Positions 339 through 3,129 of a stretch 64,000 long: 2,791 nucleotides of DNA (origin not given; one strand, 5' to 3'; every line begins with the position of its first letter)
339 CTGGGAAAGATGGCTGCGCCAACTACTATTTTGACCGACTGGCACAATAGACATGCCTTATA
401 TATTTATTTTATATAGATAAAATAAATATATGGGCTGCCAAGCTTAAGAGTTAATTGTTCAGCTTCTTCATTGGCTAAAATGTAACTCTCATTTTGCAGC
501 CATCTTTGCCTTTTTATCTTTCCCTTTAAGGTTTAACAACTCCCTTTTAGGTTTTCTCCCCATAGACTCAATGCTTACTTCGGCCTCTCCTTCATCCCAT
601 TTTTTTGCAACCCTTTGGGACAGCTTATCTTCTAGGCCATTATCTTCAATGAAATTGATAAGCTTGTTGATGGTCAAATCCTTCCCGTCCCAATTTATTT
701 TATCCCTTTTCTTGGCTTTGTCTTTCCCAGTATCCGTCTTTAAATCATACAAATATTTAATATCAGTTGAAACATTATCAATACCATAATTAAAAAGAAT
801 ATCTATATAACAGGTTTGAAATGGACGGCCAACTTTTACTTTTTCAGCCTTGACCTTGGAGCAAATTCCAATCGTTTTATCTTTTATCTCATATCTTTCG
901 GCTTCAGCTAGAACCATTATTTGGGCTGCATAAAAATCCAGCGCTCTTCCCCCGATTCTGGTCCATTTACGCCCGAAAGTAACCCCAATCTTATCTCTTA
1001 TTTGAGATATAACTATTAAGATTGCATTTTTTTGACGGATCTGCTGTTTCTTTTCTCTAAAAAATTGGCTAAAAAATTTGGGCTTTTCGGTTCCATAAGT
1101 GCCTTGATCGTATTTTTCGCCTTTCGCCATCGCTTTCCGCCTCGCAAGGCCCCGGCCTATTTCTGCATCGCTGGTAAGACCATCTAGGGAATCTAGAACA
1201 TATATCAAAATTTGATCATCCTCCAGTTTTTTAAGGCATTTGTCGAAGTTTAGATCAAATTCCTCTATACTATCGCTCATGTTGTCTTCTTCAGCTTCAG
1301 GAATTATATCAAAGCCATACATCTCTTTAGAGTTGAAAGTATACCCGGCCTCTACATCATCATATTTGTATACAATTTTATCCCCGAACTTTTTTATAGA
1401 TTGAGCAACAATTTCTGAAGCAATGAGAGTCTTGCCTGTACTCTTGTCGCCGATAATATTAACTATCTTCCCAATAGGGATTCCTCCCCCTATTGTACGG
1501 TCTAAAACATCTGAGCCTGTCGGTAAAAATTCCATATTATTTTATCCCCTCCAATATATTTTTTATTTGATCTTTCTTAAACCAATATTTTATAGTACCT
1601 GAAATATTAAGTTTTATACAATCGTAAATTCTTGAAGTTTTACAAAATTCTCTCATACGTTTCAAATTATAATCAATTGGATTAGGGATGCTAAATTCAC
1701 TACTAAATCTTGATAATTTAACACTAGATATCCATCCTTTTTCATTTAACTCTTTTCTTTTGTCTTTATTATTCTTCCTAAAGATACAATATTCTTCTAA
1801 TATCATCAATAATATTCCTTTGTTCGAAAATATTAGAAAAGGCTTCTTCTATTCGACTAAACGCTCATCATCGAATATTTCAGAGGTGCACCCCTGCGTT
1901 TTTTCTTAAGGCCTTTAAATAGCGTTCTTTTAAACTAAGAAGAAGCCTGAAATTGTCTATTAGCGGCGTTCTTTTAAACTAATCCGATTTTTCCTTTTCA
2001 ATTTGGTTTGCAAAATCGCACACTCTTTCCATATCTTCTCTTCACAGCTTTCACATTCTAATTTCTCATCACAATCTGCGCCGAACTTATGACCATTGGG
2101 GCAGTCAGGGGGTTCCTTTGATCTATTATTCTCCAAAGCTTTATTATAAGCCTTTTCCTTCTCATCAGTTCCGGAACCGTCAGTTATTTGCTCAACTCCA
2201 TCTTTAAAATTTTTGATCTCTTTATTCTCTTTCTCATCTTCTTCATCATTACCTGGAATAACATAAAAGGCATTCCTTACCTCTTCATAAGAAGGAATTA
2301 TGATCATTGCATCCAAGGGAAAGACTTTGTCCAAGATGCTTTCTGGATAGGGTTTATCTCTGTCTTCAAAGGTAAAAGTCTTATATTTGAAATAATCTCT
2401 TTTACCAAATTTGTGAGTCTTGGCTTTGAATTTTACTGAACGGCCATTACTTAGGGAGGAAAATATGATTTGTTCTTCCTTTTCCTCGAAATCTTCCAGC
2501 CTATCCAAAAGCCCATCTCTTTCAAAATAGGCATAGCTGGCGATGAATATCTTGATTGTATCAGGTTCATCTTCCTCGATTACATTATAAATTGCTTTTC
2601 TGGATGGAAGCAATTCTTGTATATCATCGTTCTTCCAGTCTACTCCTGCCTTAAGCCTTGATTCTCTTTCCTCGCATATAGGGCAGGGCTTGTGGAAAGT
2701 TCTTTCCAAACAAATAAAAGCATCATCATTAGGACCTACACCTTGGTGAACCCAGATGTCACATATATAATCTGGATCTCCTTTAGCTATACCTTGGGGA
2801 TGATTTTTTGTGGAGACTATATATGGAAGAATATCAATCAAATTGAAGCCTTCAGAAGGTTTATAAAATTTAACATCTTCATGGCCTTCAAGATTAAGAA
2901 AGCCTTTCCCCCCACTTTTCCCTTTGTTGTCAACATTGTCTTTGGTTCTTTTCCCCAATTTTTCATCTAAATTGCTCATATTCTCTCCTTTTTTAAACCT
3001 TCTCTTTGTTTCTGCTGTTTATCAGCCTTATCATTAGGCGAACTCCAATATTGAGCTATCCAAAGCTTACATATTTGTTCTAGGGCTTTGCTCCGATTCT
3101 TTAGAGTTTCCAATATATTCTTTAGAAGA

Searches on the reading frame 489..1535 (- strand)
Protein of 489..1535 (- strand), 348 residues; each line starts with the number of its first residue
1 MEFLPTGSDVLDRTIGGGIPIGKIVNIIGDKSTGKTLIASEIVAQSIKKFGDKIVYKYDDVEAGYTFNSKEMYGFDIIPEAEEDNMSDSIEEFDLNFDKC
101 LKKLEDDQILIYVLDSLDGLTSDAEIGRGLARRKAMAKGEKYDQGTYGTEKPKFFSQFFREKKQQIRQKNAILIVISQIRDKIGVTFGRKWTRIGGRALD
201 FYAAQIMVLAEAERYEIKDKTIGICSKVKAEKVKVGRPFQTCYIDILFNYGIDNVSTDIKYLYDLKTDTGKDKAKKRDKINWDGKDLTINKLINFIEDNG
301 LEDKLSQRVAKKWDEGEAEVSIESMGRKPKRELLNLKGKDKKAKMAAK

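Call 9: search_protein_families(library=pfam, proteins=[window:489-1535:-], max_evalue=0.1)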
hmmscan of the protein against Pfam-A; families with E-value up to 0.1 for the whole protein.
window:489-1535:- (348 aa): 7 families
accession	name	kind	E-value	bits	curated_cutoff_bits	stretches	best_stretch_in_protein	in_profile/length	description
PF00154.27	RecA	-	1.1e-27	97.6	27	1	2-253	31-262/262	recA bacterial DNA recombination protein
PF06745.19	ATPase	-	1.1e-08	35.2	26.6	1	5-56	2-53/231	KaiC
PF23442.1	DUF7125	-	3e-05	23.7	29.1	1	2-42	2-42/207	Family of unknown function (DUF7125)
PF08423.17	Rad51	-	0.0012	18.6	22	1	4-43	8-47/244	Rad51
PF05625.17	PAXNEB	-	0.038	13.5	28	1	5-33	20-48/366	PAXNEB protein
PF20720.3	nSTAND3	-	0.049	13.8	27.2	0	23-67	18-60/155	Novel STAND NTPase 3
PF13191.12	AAA_16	-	0.066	14.1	32.6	0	20-48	24-50/167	AAA ATPase domain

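Call 67: find_encoding_contigs(protein=window:489-1535:-, flank=10000, max_places=2)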
Protein window:489-1535:- (348 aa): 1 contig read that carries it; 1 place shown.
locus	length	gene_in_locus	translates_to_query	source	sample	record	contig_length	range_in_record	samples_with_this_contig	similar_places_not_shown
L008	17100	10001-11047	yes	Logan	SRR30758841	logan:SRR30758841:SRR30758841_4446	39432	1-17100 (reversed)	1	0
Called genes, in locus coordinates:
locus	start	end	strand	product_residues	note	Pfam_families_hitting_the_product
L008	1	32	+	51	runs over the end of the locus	-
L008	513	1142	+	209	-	-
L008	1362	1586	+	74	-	-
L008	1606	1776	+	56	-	-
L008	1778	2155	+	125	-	-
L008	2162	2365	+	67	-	-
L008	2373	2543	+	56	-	-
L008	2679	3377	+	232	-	PF13489:Methyltransf_23 (weak), PF13649:Methyltransf_25 (weak)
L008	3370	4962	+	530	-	-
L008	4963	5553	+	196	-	PF13392:HNH_3 (weak), PF07460:NUMOD3 (weak)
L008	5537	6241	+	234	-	-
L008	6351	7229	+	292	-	-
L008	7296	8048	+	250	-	-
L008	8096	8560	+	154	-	-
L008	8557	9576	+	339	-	-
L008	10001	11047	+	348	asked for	PF00154:RecA_N, PF06745:ATPase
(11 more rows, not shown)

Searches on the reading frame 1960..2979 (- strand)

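Call 9: search_protein_families(library=pfam, proteins=[window:1960-2979:-], max_evalue=0.1)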
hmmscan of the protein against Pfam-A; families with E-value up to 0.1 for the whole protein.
window:1960-2979:- (339 aa): 1 family
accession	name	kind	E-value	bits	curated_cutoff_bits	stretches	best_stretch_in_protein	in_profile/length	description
PF08804.16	gp32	-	7e-05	23.4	26.8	1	84-226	39-189/208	gp32 DNA binding protein like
